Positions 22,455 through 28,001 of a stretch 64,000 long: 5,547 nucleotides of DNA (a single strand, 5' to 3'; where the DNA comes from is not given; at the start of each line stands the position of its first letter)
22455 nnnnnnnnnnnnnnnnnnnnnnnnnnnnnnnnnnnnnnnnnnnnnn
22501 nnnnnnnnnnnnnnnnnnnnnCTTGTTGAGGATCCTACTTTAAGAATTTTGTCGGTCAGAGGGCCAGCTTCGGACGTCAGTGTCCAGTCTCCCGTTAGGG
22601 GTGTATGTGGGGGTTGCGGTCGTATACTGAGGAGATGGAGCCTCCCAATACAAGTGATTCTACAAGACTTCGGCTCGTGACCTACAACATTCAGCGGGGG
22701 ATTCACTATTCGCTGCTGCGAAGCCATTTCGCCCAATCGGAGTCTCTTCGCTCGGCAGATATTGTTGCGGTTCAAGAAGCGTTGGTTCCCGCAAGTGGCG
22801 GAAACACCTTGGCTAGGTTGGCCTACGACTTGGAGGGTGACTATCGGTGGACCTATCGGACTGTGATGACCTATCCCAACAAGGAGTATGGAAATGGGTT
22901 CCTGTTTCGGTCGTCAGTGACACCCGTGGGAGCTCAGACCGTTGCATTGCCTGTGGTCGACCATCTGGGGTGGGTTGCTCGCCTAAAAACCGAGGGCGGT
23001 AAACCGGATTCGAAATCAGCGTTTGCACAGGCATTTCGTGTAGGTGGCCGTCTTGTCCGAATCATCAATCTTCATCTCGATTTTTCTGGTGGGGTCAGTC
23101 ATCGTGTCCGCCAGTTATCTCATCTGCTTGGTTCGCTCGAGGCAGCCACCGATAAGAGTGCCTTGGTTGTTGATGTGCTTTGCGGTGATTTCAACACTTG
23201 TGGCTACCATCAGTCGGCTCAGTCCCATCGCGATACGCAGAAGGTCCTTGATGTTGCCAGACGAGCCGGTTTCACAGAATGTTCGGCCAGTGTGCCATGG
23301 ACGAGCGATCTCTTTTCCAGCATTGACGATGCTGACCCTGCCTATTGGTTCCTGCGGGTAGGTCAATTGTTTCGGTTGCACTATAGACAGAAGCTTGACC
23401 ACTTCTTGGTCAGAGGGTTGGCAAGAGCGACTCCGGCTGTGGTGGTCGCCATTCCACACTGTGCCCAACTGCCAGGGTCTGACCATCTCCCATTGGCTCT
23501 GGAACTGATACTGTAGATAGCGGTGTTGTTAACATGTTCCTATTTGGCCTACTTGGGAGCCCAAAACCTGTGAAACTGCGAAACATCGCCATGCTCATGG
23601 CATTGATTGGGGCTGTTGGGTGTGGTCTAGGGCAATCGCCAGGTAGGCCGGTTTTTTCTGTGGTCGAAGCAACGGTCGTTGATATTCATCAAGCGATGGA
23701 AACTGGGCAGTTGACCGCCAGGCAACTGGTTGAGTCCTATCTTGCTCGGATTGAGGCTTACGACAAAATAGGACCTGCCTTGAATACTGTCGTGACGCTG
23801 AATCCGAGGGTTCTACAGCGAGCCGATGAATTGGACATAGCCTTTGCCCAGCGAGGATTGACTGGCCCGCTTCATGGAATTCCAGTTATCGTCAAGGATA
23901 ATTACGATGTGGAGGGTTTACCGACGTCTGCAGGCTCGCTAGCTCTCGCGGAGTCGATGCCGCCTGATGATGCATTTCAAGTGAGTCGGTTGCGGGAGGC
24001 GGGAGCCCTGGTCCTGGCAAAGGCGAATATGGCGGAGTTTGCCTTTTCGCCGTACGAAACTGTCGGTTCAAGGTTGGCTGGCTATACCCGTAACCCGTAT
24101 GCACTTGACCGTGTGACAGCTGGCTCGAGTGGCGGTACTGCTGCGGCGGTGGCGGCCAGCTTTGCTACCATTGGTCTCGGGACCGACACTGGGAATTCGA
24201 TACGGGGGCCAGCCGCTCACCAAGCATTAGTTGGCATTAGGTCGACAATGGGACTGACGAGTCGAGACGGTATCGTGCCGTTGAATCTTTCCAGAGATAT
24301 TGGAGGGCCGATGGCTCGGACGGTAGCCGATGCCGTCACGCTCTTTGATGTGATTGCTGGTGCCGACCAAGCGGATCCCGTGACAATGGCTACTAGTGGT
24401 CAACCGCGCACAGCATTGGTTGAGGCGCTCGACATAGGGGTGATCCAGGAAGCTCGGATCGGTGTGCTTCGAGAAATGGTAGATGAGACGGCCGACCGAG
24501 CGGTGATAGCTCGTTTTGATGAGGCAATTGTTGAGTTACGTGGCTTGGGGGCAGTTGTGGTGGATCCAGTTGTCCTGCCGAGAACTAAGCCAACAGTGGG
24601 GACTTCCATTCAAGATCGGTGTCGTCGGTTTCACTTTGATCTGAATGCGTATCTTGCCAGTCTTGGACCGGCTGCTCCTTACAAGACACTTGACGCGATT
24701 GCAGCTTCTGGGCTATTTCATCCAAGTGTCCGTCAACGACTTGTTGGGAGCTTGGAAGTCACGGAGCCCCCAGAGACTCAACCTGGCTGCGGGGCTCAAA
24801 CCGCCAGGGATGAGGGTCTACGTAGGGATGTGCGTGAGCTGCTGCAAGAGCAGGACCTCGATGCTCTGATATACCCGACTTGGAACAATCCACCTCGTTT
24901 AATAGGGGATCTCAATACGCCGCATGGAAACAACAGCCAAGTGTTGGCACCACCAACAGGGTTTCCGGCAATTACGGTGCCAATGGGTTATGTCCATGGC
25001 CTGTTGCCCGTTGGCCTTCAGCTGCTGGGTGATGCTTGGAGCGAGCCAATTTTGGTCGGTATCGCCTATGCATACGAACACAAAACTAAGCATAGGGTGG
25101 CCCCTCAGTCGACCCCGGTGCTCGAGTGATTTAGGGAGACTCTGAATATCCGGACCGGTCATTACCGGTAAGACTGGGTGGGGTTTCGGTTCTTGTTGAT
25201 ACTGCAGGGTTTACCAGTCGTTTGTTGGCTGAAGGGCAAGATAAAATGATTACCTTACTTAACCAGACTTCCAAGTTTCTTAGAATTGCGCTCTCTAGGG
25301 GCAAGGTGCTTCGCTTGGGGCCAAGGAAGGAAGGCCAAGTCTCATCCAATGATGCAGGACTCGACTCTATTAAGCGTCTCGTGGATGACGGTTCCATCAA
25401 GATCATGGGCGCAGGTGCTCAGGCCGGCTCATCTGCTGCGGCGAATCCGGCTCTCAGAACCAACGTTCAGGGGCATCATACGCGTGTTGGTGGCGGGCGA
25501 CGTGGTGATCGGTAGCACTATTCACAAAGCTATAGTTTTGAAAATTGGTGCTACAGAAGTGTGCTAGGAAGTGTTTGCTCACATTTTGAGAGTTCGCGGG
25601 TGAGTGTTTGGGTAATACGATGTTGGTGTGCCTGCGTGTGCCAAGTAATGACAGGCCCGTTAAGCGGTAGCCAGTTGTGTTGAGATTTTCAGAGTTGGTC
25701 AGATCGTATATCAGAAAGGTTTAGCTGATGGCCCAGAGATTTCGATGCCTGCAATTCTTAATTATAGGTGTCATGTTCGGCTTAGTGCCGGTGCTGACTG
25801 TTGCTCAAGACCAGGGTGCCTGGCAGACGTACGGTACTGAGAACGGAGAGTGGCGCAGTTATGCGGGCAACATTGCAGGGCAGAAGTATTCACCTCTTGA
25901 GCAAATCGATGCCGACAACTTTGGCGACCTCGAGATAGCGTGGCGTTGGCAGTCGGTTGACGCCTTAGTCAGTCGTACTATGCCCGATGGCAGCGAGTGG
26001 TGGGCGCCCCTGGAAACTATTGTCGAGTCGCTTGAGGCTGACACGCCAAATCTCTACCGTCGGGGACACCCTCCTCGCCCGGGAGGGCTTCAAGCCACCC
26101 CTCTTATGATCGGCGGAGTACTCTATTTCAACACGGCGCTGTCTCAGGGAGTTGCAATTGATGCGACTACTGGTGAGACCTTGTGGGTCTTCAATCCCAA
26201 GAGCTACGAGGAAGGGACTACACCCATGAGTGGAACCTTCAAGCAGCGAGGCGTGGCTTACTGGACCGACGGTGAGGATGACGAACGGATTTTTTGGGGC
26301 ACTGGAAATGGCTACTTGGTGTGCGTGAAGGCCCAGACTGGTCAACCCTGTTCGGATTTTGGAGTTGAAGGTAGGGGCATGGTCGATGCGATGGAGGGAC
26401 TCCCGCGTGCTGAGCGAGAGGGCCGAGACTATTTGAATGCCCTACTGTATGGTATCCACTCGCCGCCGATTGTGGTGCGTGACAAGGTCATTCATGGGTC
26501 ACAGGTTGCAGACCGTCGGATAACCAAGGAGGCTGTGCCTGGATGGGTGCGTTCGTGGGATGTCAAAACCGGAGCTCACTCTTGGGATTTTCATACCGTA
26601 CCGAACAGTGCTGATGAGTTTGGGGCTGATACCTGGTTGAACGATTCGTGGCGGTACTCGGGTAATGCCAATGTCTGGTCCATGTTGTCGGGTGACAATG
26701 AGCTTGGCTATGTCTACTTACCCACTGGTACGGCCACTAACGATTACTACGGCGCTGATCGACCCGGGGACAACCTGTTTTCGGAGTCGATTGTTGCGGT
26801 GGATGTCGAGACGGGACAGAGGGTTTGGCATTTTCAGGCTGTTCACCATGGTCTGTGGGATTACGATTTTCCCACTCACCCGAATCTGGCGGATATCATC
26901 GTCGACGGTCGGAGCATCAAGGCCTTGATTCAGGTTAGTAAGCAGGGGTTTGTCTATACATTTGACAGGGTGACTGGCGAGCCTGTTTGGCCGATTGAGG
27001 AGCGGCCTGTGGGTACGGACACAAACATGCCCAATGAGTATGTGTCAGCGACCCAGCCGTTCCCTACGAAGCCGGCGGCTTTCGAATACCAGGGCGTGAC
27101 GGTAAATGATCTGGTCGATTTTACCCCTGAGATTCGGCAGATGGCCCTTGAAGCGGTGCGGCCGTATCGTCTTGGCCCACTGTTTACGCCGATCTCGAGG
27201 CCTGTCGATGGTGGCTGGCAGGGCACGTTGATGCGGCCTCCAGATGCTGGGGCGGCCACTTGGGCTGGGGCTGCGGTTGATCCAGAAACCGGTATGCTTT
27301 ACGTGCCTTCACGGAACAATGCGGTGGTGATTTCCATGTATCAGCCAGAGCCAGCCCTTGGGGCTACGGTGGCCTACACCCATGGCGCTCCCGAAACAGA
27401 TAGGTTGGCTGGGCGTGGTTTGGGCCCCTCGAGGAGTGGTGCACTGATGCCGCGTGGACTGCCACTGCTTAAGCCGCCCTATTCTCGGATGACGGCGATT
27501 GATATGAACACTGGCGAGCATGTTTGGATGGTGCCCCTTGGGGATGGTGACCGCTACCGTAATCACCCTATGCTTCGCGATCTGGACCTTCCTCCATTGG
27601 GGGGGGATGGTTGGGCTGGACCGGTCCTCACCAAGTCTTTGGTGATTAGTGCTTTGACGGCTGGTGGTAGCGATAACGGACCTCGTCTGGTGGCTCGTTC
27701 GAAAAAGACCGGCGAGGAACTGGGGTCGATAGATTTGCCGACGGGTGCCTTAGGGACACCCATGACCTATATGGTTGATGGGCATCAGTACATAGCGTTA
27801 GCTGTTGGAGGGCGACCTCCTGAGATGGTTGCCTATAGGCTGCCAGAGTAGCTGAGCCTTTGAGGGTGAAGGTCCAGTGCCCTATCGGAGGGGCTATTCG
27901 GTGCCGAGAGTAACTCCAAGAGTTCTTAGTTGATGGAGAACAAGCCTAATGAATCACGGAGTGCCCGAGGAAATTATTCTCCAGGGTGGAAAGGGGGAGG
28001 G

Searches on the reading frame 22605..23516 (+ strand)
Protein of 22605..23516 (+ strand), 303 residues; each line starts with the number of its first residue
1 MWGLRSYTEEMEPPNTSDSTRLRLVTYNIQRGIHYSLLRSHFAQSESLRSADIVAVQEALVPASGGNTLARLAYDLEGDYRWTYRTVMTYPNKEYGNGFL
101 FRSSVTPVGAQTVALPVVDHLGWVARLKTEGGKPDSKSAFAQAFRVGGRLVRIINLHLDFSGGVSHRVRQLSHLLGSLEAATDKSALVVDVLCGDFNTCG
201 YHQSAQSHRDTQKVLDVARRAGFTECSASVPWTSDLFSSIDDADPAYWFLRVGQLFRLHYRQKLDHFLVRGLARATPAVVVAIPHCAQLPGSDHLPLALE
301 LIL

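Call 8: search_protein_families(library=pfam, proteins=[window:22605-23516:+], max_evalue=0.001)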
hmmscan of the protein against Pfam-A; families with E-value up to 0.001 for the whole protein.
window:22605-23516:+ (303 aa): 1 family
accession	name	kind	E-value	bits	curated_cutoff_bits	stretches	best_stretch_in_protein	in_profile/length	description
PF03372.29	Exo_endo_phos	-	2.4e-11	44.3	24.5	1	26-294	2-225/225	Endonuclease/Exonuclease/phosphatase family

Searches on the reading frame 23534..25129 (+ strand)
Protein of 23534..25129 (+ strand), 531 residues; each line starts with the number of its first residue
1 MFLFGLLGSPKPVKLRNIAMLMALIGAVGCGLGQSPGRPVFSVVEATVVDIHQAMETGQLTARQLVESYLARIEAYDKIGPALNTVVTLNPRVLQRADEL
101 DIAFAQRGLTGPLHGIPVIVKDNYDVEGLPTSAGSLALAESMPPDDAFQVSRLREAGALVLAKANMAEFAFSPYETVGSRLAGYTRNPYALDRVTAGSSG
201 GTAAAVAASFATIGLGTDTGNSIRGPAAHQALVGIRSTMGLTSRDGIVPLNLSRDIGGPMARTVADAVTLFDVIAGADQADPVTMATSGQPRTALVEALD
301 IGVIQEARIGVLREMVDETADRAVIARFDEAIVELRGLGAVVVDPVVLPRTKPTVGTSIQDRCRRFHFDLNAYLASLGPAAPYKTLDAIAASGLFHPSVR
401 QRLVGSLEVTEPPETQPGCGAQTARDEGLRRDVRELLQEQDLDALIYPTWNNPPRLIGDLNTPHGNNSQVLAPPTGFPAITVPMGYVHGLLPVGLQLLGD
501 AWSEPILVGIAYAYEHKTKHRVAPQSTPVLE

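Call 8: search_protein_families(library=pfam, proteins=[window:23534-25129:+], max_evalue=0.001)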
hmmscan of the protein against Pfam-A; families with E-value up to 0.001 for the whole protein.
window:23534-25129:+ (531 aa): 1 family
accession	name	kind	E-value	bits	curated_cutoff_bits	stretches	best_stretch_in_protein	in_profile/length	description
PF01425.27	Amidase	-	2.8e-89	300.7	27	1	65-506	2-443/445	Amidase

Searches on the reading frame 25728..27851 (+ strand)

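Call 8: search_protein_families(library=pfam, proteins=[window:25728-27851:+], max_evalue=0.001)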
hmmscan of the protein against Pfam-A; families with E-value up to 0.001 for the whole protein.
window:25728-27851:+ (707 aa): 2 families
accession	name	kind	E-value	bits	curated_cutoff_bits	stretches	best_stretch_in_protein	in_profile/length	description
PF01011.28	PQQ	-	7.2e-182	606.6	26.7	1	42-689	1-595/595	Glucose/ethanol/alcohol dehydrogenase, beta-propeller domain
PF13360.13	PQQ_2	-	1.9e-12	47.8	27.6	0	120-207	64-140/233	Outer membrane protein assembly factor BamB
